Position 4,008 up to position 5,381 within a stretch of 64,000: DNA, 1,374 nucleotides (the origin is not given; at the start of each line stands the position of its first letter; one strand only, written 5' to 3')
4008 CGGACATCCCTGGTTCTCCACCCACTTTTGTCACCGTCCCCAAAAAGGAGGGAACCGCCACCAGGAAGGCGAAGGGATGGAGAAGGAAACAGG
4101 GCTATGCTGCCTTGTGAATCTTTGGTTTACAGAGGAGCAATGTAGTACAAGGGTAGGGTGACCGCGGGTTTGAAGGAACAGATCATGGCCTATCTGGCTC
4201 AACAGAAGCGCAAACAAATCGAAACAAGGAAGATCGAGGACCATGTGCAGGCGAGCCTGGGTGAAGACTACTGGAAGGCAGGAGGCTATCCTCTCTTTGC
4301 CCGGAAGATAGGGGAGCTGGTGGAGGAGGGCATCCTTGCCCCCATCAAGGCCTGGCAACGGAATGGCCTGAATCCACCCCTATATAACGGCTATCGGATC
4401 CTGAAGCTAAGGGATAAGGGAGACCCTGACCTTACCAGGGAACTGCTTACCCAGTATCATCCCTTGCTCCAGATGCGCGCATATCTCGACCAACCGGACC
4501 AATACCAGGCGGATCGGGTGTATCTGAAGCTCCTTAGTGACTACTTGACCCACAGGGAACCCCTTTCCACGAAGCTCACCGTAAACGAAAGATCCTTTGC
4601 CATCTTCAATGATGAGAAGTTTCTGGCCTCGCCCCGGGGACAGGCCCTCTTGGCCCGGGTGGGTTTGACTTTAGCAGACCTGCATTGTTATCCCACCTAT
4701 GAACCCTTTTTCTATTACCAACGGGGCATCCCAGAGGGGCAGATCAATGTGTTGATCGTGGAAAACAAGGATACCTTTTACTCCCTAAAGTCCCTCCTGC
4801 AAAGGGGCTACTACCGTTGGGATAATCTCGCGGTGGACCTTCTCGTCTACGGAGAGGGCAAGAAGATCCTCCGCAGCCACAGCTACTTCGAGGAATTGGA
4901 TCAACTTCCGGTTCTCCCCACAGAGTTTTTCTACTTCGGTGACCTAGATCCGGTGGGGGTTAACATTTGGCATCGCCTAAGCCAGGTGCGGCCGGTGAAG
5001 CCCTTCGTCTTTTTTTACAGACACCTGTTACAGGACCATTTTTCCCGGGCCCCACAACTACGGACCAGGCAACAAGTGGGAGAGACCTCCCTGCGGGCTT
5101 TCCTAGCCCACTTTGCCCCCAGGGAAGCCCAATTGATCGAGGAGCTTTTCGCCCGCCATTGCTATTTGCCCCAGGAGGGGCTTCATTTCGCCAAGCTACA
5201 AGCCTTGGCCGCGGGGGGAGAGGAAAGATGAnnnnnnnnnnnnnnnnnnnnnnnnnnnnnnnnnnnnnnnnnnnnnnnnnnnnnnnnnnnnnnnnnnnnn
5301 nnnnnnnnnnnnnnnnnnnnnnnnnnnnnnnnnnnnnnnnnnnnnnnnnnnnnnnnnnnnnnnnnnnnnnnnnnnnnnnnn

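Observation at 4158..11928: Self-contained Wadjet/MksBEFG-type SMC defence locus with the Toprim (JetD-like) gene placed first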

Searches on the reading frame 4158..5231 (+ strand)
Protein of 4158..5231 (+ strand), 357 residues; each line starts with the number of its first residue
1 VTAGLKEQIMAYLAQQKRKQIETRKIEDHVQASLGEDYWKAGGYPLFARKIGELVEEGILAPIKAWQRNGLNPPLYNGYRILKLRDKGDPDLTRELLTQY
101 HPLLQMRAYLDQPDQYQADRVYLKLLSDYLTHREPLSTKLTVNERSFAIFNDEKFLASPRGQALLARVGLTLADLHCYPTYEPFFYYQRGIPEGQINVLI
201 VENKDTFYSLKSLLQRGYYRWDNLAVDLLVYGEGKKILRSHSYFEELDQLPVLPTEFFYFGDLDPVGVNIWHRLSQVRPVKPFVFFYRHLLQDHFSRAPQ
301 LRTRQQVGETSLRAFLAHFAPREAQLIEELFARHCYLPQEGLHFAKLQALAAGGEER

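Call 3: search_protein_families(library=pfam, proteins=[window:4158-5231:+], max_evalue=0.01)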
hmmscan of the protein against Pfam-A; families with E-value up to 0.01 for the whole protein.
window:4158-5231:+ (357 aa): 1 family
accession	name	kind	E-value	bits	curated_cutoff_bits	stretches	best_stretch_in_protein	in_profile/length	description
PF09983.15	JetD_C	-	4.8e-07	29.7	22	1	197-344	42-172/179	Wadjet protein JetD, C-terminal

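Call 4: search_protein_families(library=padloc, proteins=[window:4158-5231:+], max_evalue=0.01)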
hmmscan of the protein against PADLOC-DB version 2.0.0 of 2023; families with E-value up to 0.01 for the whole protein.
window:4158-5231:+ (357 aa): 10 families
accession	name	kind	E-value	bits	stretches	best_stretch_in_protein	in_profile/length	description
PDLC00591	JetD3|JetD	-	4.2e-94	313.7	1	8-348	4-347/350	DUF2239; DUF2220 domain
PDLC00592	JetD3|JetD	-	3.1e-90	301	1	7-350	2-341/346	DUF2239; DUF2220 domain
PDLC00594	JetD3|JetD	-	6.4e-30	102.7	1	8-349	7-336/345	DUF2239; DUF2220 domain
PDLC00593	JetD3|JetD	-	2.1e-12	44.9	1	100-275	103-270/347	DUF2239; DUF2220 domain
PDLC00533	JetD1|JetD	-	7.3e-05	19.9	1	197-342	269-405/409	DUF2220; DUF3322; DUF2399 domain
PDLC00530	JetD1|JetD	-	0.00028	18.3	1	197-347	249-379/391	DUF2220; DUF3322; DUF2399 domain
PDLC00522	JetD1|JetD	-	0.00037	17.7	1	197-341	246-366/382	DUF2220; DUF3322; DUF2399 domain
PDLC00520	JetD1|JetD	-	0.0017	15.4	1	197-276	238-303/398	DUF2220; DUF3322; DUF2399 domain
PDLC00527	JetD1|JetD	-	0.0023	15.1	0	193-213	218-239/387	DUF2220; DUF3322; DUF2399 domain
PDLC00556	JetD2|JetD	-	0.0065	13.6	0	247-277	327-357/430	DUF2220; DUF3322; DUF2399 domain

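Call 5: search_protein_families(library=ncbifam, proteins=[window:4158-5231:+], max_evalue=0.01)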
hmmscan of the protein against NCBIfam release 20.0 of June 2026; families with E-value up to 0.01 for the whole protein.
window:4158-5231:+ (357 aa): 0 families

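Call 16: find_homologous_proteins(query=window:4158-5228:+)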
Query window:4158-5228:+ (357 aa): 335 proteins with E <= 0.001 among 3503 candidates; the best 120 are listed.
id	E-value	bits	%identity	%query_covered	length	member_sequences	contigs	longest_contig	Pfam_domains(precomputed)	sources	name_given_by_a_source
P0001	3.3e-235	798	100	97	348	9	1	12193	PF09983.16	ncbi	-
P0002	1.6e-142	493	62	99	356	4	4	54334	PF09664.17,PF09983.16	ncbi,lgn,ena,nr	ncbi:MAG: DUF2220 family protein [Limnochordia bacterium]|nr:DUF2220 domain-containing protein [Limn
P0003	9.9e-104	365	49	97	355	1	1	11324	PF09983.16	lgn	-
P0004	8.0e-103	362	48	97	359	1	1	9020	PF09983.16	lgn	-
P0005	8.7e-97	343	47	97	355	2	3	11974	PF09983.16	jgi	jgi:hypothetical protein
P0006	5.4e-96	340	48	97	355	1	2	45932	PF09983.16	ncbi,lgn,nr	ncbi:MAG: hypothetical protein H0Z40_03180 [Desulfotomaculum sp.]|nr:hypothetical protein [Desulfoto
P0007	6.2e-96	340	47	97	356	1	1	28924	PF09664.17,PF09983.16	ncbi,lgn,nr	ncbi:MAG: DUF2220 family protein [Desulfotomaculaceae bacterium]|nr:DUF2220 family protein [Desulfot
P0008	8.2e-96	339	49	97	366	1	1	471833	PF09983.16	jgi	-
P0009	1.1e-95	339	49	95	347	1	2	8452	PF09983.16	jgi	-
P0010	5.4e-95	337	46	96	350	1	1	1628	PF09983.16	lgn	-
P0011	1.0e-94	336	47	97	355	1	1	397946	PF09983.16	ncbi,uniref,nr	ncbi:Wadjet anti-phage system protein JetD domain-containing protein [Phosphitispora fastidiosa]|uni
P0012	1.3e-94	335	46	95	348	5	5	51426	PF09664.17,PF09983.16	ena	-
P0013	1.7e-94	335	45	97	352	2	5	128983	PF09983.16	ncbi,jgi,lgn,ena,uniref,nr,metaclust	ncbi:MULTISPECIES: Wadjet anti-phage system protein JetD domain-containing protein [unclassified Can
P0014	1.0e-93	332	46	97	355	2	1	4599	PF09983.16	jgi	-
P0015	1.5e-93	332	46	97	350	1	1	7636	PF09983.16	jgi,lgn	jgi:hypothetical protein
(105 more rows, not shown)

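Call 18: search_solved_structures(query=A1, max_evalue=1, show_alignments=3)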
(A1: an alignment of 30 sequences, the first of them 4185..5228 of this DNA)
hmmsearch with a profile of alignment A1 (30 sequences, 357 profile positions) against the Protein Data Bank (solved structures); distinct sequences matched with E-value up to 1: 4.
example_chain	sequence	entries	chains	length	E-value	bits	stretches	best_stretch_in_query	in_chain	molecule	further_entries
9pxg_D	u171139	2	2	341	0.28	13.7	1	38-122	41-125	Outer membrane protein assembly factor BamD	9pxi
2c9l_Y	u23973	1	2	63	0.41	13.1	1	58-104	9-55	BZLF1 TRANS-ACTIVATOR PROTEIN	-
7nx5_A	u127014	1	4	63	0.55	12.7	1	58-104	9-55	Trans-activator protein BZLF1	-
5szx_A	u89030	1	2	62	0.59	12.6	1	58-104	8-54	Zta transcription factor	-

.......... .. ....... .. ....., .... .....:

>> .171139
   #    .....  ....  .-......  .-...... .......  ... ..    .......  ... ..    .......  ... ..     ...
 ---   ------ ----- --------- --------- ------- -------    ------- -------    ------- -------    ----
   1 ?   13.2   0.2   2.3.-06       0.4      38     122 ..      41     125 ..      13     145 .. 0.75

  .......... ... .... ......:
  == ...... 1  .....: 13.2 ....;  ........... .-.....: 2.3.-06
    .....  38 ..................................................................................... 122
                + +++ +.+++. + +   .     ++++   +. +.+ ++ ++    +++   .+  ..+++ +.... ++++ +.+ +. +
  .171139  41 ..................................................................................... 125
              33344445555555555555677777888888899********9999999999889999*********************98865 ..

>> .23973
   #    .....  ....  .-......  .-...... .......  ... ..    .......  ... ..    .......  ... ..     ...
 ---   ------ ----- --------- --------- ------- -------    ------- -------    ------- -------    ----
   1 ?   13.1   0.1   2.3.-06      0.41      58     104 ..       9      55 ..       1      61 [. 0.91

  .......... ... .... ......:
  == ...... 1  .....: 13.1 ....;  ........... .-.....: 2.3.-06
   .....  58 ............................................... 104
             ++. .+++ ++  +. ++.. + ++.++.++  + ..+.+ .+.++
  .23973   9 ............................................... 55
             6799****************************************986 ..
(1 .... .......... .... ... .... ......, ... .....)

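Call 19: find_related_loci(query=A1, collection=genome_contigs, flank=10000)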
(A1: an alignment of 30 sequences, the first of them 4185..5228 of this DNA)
Query A1 (348 aa) in genome_contigs; peptide patterns used: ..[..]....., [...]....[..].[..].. (x = any residue, [..] = any of these).
600 stretches matched a pattern (row limit reached: there are more); 320 encode a relative of the query (tblastn E <= 1e-3); the best 80 are kept; 80 distinct loci.
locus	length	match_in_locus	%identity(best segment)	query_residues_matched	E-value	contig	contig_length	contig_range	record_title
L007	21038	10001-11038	45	1-342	2e-98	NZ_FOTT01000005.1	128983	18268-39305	Candidatus Frackibacter sp. WG13, whole genome shotgun sequence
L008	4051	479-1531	45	3-348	5e-97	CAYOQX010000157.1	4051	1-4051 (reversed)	MAG TPA_asm: uncultured Alkaliphilus sp. isolate SRP192927_co8_125 genome assembly, contig: NODE_24952_length_4051_cov_4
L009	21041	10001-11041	44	2-343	4e-92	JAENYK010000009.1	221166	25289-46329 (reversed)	MAG: Halothermothrix sp. isolate B5_bin.9 B5_bin9_NODE_24_length_221166_cov_80.114323, whole genome shotgun sequence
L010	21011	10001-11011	47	9-343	2e-92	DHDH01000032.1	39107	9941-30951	MAG TPA_asm: Firmicutes bacterium UBA4881 UBA4881_contig_1753, whole genome shotgun sequence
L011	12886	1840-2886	46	3-346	7e-91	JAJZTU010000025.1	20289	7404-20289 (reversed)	MAG: Bacillota bacterium isolate SKS3.bin89 NODE_4009_length_20289_cov_2.843369, whole genome shotgun sequence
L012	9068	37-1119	44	3-347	2e-88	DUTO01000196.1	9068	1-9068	MAG TPA_asm: Clostridia bacterium isolate AS05jafATM_84 60274_AS05, whole genome shotgun sequence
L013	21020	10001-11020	45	3-343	1e-87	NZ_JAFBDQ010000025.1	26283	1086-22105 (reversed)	Halanaerobacter jeridensis strain DSM 23230 Ga0454029_25, whole genome shotgun sequence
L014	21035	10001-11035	42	3-347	7e-87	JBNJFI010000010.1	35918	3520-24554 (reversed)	MAG: Fusobacteriota bacterium isolate Y22_7dBSd1.bin.106 NODE_435_length_35918_cov_67.580530, whole genome shotgun seque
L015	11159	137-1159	45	3-343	4e-85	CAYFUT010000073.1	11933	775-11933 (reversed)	MAG TPA_asm: uncultured Halobacteroidaceae bacterium isolate ERP107533_co1_203 genome assembly, contig: NODE_5208_length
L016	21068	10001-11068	44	3-346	4e-87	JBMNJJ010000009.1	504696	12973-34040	MAG: Peptococcia bacterium isolate SBF912LR0HQ0032 contig_9039, whole genome shotgun sequence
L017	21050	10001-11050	43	1-345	1e-83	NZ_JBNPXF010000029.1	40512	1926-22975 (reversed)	Kroppenstedtia sanguinis strain DSM 45749 Ga0454066_29, whole genome shotgun sequence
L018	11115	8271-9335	45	3-343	2e-83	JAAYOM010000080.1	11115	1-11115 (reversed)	MAG: Bacillota bacterium isolate AS21ysBPME_46 97117_AS21, whole genome shotgun sequence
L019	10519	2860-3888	42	1-343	5e-81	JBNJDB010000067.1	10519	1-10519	MAG: Bacillota bacterium isolate Y23_7dBSd4.bin.141 NODE_5686_length_10519_cov_29.428599, whole genome shotgun sequence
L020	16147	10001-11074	44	3-343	1e-79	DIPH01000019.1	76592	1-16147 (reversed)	MAG TPA_asm: Firmicutes bacterium UBA5493 UBA5493_contig_2804, whole genome shotgun sequence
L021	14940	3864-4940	43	3-341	2e-79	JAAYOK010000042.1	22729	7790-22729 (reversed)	MAG: Bacillota bacterium isolate AS21ysBPME_352 20569_AS21, whole genome shotgun sequence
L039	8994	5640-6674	36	9-343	1e-56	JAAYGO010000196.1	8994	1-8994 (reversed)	MAG: Bacillota bacterium isolate AS09scLD_241 282699_AS09, whole genome shotgun sequence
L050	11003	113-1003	38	64-336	5e-49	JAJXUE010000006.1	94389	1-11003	MAG: Bacillota bacterium isolate BP4.bin80 NODE_178_length_94389_cov_1.894242, whole genome shotgun sequence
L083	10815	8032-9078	28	3-346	2e-41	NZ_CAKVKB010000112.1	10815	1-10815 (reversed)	MAG: uncultured Clostridium sp. isolate REFINED_METABAT215_TOP10_CONTIGS_1500_ASSEMBLY_K77_MERGED__Hadza_MoBio_hadza-E-H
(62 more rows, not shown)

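Call 27: predict_structure(alignment_id=A1)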
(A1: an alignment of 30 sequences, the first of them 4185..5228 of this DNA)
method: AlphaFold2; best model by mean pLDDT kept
length: 348 residues; sequences in the alignment: 30
mean_pLDDT: 91.9   pTM: 0.74
mean pLDDT of the five models: 91.9, 91.9, 90.8, 90.8, 89.5
residues with pLDDT >= 90: 269; 70-90: 67; 50-70: 9; < 50: 3
segments of 3 or more residues with pLDDT < 50: 346-348
pLDDT, mean of each block of 10 residues (from residue 1): 84 96 93 95 89 96 96 70 90 94 90 97 84 96 96 97 95 86 90 95 96 95 85 80 89 97 95 98 97 94 98 98 97 95 69
secondary structure, 60 per line:
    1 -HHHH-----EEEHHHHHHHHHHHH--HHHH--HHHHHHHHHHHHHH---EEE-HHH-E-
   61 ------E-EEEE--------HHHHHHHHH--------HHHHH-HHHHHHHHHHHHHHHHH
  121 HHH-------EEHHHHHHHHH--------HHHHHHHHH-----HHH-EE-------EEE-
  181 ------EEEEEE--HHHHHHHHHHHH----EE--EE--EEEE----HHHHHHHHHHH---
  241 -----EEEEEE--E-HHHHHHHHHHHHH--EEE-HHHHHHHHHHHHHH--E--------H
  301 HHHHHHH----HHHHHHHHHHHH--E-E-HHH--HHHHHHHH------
elements in order: H2-5 E11-13 H14-25 H28-31 H34-47 E51-53 E69-72 H81-89 H98-102 H104-123 H133-141 H150-158 E177-179 E187-192 H195-206 E219-222 H227-237 E246-251 H256-268 E271-273 H275-288 H300-307 H312-323 H335-342

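Call 31: fold_search(model_id=the predicted structure, library=pdb)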
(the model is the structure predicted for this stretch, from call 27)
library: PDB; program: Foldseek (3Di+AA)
matches with E <= 10: 492; with E <= 0.001: 6
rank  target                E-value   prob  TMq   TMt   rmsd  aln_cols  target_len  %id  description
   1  9o8p_A                3.9e-05  1.00  0.28  0.27  16.8       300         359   14  CryoEM structure of M. mazei topoisomerase VI-minicircle DNA complex (released 2026-02-25)
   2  9o7o_A                4.9e-05  1.00  0.30  0.30  21.8       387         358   11  CryoEM structure of M. mazei topoisomerase VI(A-E342Q)-minicircle DNA complex in asymmetric state (released 2026-02-25)
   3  8b7f_A                1.4e-04  1.00  0.32  0.30  17.6       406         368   12  Nuclease from C. glutamicum (released 2023-03-29)
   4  9o0g_A                2.1e-04  0.99  0.30  0.30  21.7       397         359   12  CryoEM structure of M. mazei topoisomerase VI(A-E342Q)-minicircle DNA complex in cleavage state (released 2026-02-25)
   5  1d3y_A                3.0e-04  1.00  0.28  0.33  16.2       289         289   15  STRUCTURE OF THE DNA TOPOISOMERASE VI A SUBUNIT (released 1999-11-05)
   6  9o0g_C                5.4e-04  0.96  0.29  0.28  22.8       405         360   13  CryoEM structure of M. mazei topoisomerase VI(A-E342Q)-minicircle DNA complex in cleavage state (released 2026-02-25)
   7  7lhz_C                5.1e-02  0.75  0.20  0.10  13.2       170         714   14  K. pneumoniae Topoisomerase IV (ParE-ParC) in complex with DNA and (3S)-10-[(3R)-3-(1-aminocyclopropyl)pyrrolidin-1-yl (released 2021-05-12)
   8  2xco                  1.2e-01  0.51  0.23  0.14  12.1       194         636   14  The 3.1A crystal structure of the catalytic core (B'A' region) of Staphylococcus aureus DNA Gyrase (released 2010-08-04)
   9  5g53_C                1.2e-01  0.28  0.19  0.29  13.7       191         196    9  Structure of the adenosine A2A receptor bound to an engineered G protein (released 2016-08-03)
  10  4k2a_B                1.2e-01  0.25  0.18  0.21  15.6       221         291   13  Crystal structure of haloalkane dehalogenase DbeA from Bradyrhizobium elkani USDA94 (released 2014-06-25)
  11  7dbl_D                1.2e-01  0.20  0.17  0.15  14.6       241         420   11  Acyl-CoA hydrolase MpaH' mutant S139A in complex with MPA (released 2021-04-28)
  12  5eix_J                1.5e-01  0.23  0.17  0.09  17.5       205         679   15  QUINOLONE-STABILIZED CLEAVAGE COMPLEX OF TOPOISOMERASE IV FROM KLEBSIELLA PNEUMONIAE (released 2016-04-13)
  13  6waa_B                1.6e-01  0.54  0.17  0.09   9.5       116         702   17  K. pneumoniae Topoisomerase IV (ParE-ParC) in complex with DNA and compound 34 (7-[(1S,5R)-1-amino-3-azabicyclo[3.1.0] (released 2020-07-15)
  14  6oyc_C                1.6e-01  0.47  0.19  0.21  10.9       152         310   14  Glycosylation Associate Protein (Gap123) complex from Streptococcus agalactiae (released 2020-05-20)
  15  2px6_A                1.6e-01  0.23  0.19  0.24  14.1       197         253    9  Crystal structure of the thioesterase domain of human fatty acid synthase inhibited by Orlistat (released 2007-07-10)
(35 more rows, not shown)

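Call 35: search_dna_similar(query=window:4158-5228:+, collection=plasmids, mode=protein, max_rows=20)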
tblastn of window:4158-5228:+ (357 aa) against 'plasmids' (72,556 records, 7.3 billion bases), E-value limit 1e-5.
Records with a match: 16; places in all: 16; records where one place covers at least 80% of the query: 14.
Best place of each record, by identity: <60% 16.
By first word of the organism name: Bacillus 10; Pontibacillus 1; Clostridium 1; Priestia 1; Polaromonas 1; Salmonella 1; Escherichia 1.
By predicted mobility (MOB-suite, as given by PLSDB): non-mobilizable 14; conjugative 2.
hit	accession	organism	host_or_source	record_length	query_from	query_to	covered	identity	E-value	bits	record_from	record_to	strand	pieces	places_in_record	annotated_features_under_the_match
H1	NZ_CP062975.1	Pontibacillus sp. ALD_SL1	mangrove mud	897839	5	351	97%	31.1%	2e-36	147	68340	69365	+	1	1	Wadjet anti-phage system protein JetD domain-containing protein | MerR family DNA-binding transcriptional regulator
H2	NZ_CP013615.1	Clostridium perfringens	canine,Pure culture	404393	49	343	83%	34.3%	3e-29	126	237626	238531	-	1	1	Wadjet anti-phage system protein JetD domain-containing protein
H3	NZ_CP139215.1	Bacillus cereus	environmental samples,soil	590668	1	347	97%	26.8%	5e-15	84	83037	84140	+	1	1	Wadjet anti-phage system protein JetD domain-containing protein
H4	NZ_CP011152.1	Bacillus cereus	cell culture,soil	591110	1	347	97%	26.8%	5e-15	84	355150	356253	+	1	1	Wadjet anti-phage system protein JetD domain-containing protein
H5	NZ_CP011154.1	Bacillus cereus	cell culture,soil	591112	1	347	97%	26.8%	5e-15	84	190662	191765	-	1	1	Wadjet anti-phage system protein JetD domain-containing protein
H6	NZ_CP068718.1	Bacillus cereus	single cell,oral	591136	1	347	97%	26.8%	5e-15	84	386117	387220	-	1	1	Wadjet anti-phage system protein JetD domain-containing protein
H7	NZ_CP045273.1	Priestia megaterium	pure culture,Paper surface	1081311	5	348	96%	26.8%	3e-21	102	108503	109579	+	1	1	none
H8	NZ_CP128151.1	Bacillus albus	bacterial isolate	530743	6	347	96%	27.0%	6e-15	84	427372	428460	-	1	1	Wadjet anti-phage system protein JetD domain-containing protein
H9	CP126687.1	Bacillus bombysepticus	Microtermes sp. colony Mi106,bacterial ...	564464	36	344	87%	28.8%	7e-19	96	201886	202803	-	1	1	DUF2220 family protein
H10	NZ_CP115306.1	Bacillus cereus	microbe,Penaeus vannamei pond water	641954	1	347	97%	25.6%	9e-15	83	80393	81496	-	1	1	Wadjet anti-phage system protein JetD domain-containing protein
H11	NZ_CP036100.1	Bacillus mycoides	cell culture,soil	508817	1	347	97%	25.6%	6e-14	81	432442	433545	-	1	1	Wadjet anti-phage system protein JetD domain-containing protein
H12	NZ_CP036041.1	Bacillus mycoides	cell culture,soil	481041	36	354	89%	27.7%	1e-19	98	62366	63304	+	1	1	Wadjet anti-phage system protein JetD domain-containing protein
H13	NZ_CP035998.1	Bacillus mycoides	cell culture,soil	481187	36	354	89%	27.7%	1e-19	98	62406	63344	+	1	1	Wadjet anti-phage system protein JetD domain-containing protein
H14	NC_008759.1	Polaromonas naphthalenivorans CJ2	-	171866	65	350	80%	26.7%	1e-9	67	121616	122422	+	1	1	Wadjet anti-phage system protein JetD domain-containing protein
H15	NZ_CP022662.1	Salmonella enterica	Canis latrans,feces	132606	120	342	62%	32.1%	8e-12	74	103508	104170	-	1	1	none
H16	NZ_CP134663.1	Escherichia coli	Larus michahellis,bacteria,cloaca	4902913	100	342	68%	27.6%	3e-8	63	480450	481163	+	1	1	none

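Call 36: get_annotated_region(hit=H2, flank=9000)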
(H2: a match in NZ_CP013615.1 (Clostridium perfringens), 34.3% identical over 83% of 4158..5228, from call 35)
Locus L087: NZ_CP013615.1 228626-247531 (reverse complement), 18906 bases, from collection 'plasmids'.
description: Clostridium perfringens strain JP838 plasmid pJFP838A, complete sequence
organism: Clostridium perfringens (NCBI taxid 1502)
taxonomy: Bacteria; Bacillota; Clostridia; Eubacteriales; Clostridiaceae; Clostridium; Clostridium perfringens
host: -; source: canine,Pure culture; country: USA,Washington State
typing (MOB-suite, as given by PLSDB): non-mobilizable
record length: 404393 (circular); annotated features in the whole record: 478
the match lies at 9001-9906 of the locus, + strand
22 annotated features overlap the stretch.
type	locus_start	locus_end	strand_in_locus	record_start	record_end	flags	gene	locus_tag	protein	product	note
CDS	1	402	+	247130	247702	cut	-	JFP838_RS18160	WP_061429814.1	hypothetical protein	-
CDS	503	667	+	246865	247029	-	-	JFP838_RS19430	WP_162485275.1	hypothetical protein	-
CDS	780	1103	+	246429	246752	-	-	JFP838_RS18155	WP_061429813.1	leucine-rich repeat domain-containing protein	-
CDS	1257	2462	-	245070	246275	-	-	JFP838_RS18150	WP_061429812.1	hypothetical protein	-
CDS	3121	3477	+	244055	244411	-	-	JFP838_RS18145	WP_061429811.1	aminoacyl-tRNA hydrolase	-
CDS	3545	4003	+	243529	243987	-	-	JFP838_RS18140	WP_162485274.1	hypothetical protein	-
CDS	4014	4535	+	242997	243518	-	-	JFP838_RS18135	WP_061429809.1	hypothetical protein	-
CDS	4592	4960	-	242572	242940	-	-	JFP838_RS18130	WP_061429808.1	hypothetical protein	-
CDS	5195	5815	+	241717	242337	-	-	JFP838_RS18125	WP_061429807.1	ribonuclease H family protein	-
CDS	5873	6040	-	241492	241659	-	-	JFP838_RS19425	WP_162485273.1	hypothetical protein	-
CDS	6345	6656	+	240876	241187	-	-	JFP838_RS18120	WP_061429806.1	hypothetical protein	-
CDS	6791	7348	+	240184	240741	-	-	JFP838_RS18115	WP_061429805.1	SprT-like domain-containing protein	-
CDS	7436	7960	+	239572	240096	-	-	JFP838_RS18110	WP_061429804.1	dual specificity protein phosphatase family protein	-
CDS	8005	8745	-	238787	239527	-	-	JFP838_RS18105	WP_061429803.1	hypothetical protein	-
CDS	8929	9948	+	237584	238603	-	-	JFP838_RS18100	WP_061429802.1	Wadjet anti-phage system protein JetD domain-containing protein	-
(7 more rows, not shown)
